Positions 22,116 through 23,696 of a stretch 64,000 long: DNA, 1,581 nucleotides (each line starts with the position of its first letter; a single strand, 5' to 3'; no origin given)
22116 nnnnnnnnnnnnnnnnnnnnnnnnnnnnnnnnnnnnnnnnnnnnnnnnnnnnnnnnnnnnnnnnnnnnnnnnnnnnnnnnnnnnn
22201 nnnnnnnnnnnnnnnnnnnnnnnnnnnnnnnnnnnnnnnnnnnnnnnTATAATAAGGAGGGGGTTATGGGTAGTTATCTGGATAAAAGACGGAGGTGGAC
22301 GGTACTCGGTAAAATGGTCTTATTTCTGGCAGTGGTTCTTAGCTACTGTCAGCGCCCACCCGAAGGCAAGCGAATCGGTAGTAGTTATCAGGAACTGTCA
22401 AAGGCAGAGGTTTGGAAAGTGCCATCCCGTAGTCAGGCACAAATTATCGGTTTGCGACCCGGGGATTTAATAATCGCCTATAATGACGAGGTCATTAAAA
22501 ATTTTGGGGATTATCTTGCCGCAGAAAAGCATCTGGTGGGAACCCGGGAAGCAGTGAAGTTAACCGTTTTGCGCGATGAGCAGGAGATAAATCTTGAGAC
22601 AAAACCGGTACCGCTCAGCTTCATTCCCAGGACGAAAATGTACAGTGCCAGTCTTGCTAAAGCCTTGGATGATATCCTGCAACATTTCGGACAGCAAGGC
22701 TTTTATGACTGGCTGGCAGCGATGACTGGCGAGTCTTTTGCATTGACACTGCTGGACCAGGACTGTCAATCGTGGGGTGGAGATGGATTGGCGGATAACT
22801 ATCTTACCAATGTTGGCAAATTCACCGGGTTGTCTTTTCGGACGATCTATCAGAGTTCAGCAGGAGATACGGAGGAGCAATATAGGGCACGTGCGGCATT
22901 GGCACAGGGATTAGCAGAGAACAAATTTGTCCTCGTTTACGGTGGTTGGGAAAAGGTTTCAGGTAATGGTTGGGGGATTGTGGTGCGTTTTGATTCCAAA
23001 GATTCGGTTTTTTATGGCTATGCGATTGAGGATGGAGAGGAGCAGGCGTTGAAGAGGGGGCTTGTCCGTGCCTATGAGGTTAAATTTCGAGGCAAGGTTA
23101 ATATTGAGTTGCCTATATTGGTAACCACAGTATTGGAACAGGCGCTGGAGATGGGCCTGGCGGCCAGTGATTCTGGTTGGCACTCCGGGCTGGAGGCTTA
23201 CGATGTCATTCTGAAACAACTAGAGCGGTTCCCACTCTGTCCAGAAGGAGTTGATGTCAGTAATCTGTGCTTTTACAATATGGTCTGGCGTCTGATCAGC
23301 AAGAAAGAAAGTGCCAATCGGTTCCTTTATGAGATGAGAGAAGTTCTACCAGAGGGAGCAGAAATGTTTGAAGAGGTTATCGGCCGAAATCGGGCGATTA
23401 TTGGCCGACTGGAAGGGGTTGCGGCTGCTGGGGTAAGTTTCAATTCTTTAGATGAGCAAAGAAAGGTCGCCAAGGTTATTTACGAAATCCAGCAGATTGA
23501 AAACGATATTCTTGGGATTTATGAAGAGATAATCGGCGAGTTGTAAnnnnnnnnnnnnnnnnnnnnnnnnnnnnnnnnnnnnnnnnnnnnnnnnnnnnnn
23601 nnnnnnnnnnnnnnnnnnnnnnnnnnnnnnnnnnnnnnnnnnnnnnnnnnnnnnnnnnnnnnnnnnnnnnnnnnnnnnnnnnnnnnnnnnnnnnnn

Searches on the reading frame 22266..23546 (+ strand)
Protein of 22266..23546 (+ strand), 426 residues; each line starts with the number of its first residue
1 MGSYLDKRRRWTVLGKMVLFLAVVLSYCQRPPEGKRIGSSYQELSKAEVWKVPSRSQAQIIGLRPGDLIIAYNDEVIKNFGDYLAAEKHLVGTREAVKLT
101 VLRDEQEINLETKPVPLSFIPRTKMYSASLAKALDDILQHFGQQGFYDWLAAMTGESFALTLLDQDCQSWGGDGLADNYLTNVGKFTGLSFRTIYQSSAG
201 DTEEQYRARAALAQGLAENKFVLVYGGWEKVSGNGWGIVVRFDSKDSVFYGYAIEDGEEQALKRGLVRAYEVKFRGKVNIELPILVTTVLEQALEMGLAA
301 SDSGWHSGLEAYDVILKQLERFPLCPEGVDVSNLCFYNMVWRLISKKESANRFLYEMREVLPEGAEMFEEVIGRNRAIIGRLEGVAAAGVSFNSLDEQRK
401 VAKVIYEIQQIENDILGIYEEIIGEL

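Call 10: search_protein_families(library=pfam, proteins=[window:22266-23546:+], max_evalue=0.001)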
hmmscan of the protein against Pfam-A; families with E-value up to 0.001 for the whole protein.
window:22266-23546:+ (426 aa): 1 family
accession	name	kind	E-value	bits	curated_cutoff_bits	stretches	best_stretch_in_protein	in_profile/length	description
PF17820.7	PDZ_6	-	0.00023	21.3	27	1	58-85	11-38/54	PDZ domain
